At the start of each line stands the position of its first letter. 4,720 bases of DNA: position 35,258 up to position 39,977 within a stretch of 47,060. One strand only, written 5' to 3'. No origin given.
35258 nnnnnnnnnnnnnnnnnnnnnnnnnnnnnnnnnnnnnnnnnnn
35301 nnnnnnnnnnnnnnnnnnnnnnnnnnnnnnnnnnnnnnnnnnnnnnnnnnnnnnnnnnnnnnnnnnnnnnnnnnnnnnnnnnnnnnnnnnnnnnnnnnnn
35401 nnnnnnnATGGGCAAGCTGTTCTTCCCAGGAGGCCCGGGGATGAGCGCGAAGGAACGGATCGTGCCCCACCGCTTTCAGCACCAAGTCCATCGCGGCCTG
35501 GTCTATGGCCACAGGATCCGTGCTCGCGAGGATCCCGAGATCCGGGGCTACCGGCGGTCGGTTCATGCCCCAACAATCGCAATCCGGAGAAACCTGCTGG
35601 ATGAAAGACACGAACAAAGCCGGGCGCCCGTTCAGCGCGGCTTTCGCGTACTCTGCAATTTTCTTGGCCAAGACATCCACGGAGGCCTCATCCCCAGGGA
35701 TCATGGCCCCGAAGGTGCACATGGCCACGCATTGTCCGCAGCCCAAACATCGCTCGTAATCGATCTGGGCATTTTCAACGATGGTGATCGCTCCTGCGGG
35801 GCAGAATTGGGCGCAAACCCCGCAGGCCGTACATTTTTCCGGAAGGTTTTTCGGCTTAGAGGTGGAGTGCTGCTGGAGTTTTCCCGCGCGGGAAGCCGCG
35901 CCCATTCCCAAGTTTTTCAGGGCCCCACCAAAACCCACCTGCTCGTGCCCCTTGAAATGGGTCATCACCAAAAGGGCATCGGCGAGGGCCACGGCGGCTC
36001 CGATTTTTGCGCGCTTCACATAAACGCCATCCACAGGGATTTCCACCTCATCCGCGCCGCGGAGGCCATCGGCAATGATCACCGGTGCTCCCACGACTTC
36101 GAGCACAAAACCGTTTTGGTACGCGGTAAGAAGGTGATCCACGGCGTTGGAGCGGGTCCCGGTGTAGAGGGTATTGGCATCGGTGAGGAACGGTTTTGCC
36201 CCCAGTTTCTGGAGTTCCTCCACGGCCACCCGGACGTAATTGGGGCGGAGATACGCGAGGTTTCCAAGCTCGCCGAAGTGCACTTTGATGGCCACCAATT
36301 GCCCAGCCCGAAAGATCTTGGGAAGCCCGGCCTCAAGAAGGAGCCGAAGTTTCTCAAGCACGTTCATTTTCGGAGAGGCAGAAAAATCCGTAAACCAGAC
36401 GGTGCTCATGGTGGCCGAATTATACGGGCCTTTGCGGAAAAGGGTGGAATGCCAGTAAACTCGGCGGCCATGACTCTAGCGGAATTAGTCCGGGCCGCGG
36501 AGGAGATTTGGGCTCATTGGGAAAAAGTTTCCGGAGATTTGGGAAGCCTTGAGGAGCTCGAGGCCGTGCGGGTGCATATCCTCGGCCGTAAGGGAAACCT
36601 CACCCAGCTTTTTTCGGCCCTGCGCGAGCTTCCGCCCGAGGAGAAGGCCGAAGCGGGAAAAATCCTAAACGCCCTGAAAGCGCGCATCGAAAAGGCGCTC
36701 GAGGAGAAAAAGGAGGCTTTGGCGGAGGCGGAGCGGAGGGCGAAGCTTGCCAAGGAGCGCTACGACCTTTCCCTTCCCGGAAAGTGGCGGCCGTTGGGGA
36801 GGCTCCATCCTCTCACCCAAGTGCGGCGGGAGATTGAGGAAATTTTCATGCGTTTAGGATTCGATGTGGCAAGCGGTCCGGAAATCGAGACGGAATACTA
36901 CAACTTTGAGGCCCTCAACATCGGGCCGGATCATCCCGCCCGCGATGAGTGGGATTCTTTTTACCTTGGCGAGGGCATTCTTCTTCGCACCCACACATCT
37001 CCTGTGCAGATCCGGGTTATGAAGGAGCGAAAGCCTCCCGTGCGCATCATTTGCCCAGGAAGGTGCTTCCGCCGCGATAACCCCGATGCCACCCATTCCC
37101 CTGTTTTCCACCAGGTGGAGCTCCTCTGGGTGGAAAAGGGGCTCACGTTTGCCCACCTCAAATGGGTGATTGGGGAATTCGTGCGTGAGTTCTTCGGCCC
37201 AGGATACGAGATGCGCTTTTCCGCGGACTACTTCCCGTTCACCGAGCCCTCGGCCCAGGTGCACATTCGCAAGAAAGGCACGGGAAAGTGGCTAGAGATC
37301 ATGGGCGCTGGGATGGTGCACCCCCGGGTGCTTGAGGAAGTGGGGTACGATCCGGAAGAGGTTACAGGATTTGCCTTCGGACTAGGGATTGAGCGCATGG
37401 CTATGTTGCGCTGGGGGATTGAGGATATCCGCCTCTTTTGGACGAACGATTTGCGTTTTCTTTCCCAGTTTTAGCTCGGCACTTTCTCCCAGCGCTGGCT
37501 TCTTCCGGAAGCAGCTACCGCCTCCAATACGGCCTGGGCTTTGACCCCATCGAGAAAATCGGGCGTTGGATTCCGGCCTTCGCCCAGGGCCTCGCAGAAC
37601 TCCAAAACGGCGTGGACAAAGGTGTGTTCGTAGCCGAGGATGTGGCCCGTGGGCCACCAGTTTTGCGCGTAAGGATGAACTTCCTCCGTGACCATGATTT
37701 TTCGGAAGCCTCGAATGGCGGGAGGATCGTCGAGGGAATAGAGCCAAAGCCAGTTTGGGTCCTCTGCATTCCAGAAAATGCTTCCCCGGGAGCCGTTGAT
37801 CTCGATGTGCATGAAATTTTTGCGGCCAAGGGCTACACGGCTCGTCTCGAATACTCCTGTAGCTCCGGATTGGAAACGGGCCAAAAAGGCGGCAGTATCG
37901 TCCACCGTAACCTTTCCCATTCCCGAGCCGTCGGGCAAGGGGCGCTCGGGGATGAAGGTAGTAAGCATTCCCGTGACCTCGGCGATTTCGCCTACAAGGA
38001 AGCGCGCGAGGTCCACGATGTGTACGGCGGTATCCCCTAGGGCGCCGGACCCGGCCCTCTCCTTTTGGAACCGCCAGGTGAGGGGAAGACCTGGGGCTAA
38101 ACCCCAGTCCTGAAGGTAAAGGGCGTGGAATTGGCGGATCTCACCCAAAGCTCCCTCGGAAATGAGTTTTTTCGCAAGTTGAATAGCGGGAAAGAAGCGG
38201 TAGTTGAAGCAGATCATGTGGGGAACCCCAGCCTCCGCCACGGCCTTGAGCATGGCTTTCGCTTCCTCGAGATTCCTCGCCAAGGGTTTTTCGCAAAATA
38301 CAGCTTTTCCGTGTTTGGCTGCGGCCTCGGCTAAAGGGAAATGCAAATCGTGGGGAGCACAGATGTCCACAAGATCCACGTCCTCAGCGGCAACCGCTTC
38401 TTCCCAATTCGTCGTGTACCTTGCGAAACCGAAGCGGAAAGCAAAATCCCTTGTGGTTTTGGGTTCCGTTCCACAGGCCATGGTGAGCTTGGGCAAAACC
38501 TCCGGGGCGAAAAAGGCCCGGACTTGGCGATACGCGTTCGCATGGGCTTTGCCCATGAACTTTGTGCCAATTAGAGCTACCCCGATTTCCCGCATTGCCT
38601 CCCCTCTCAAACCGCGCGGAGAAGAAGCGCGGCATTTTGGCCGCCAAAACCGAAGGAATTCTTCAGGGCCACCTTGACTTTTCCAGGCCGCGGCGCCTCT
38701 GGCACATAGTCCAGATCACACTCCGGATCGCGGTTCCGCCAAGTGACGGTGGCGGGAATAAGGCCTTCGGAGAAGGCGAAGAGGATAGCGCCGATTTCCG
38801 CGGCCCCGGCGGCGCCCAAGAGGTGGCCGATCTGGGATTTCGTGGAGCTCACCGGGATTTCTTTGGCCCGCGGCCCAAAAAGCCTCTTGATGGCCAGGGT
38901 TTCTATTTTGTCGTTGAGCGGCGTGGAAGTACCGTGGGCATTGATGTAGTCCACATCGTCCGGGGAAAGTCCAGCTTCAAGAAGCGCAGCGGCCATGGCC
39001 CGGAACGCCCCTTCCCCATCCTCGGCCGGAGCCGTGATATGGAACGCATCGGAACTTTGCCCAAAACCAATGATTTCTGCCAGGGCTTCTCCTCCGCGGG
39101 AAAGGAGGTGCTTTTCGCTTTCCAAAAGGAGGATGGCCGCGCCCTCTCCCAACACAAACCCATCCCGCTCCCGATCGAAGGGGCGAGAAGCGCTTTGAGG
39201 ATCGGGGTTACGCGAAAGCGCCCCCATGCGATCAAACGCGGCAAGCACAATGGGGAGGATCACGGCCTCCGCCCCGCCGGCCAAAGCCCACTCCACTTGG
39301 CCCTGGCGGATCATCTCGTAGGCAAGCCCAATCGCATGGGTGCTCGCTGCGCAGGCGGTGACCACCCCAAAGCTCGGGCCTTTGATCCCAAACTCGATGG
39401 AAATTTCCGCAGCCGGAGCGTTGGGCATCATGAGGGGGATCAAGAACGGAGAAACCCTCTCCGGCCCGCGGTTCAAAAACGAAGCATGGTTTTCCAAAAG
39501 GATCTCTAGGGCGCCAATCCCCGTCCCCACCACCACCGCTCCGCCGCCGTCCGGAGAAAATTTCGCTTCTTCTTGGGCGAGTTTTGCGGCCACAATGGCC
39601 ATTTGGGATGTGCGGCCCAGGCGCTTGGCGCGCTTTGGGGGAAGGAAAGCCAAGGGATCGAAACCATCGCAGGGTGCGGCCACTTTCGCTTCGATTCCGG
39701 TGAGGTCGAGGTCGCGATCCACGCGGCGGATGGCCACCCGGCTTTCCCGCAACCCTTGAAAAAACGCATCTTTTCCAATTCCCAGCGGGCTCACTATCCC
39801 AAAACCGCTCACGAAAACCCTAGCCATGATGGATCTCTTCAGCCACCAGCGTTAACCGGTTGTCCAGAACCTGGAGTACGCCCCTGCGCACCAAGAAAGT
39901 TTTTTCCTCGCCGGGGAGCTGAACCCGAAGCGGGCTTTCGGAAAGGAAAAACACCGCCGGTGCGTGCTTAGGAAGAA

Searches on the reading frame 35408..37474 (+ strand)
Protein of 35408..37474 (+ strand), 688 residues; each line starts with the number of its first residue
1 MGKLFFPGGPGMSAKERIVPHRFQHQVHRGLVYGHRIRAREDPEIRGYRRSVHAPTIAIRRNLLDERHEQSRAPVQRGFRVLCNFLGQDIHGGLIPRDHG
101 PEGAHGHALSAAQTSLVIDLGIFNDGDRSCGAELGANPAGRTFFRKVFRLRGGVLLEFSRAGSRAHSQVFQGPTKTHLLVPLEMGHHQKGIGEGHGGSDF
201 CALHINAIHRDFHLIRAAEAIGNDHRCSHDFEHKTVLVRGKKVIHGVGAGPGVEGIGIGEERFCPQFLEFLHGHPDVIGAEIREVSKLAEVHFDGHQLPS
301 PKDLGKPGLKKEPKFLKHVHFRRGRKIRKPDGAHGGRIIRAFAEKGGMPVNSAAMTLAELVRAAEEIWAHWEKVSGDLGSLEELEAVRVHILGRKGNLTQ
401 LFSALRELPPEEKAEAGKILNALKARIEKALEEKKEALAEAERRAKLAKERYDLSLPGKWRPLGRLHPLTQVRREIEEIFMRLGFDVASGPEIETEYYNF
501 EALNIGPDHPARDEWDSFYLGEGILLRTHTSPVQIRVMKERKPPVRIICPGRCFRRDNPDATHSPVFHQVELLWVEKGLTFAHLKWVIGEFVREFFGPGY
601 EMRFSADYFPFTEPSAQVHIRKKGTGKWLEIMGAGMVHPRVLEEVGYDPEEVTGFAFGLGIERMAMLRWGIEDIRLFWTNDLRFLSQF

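Call 56: search_protein_families(library=pfam, max_evalue=0.00001, proteins=[window:35408-37474:+])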
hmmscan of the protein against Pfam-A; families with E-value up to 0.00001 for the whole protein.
window:35408-37474:+ (688 aa): 2 families
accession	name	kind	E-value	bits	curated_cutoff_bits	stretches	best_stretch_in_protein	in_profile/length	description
PF01409.25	tRNA-synt_2d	-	3e-99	331.9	19.8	1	452-688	2-246/246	tRNA synthetases class II core domain (F)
PF02912.23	Phe_tRNA-synt_N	-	3.3e-22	78.7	22.3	1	380-447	2-69/69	Aminoacyl tRNA synthetase class II, N-terminal domain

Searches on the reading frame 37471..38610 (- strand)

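Call 56: search_protein_families(library=pfam, max_evalue=0.00001, proteins=[window:37471-38610:-])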
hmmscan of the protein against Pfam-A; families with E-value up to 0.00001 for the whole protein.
window:37471-38610:- (379 aa): 4 families
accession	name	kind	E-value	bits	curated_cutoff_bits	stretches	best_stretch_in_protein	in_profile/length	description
PF22725.1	GFO_IDH_MocA_C3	-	1.1e-33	116.3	27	1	144-278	2-123/124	GFO/IDH/MocA C-terminal domain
PF01408.29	GFO_IDH_MocA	-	1.1e-23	84.6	24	1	9-131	1-116/120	Oxidoreductase family, NAD-binding Rossmann fold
PF02894.22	GFO_IDH_MocA_C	-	2.2e-23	83.7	22.9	1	147-374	1-215/218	Oxidoreductase family, C-terminal alpha/beta domain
PF22685.1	Gal80p_C-like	-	1e-08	35.9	29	1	141-278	1-148/152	Gal80p, C-terminal domain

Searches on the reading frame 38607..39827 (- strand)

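Call 56: search_protein_families(library=pfam, max_evalue=0.00001, proteins=[window:38607-39827:-])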
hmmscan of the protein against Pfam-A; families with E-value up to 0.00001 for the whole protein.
window:38607-39827:- (406 aa): 2 families
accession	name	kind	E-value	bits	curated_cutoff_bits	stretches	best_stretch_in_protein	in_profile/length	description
PF00109.32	ketoacyl-synt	-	1.1e-48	166.5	20.8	1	2-239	2-250/252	Beta-ketoacyl synthase, N-terminal domain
PF02801.28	Ketoacyl-synt_C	-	4e-36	124.1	20.8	1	249-361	1-116/119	Beta-ketoacyl synthase, C-terminal domain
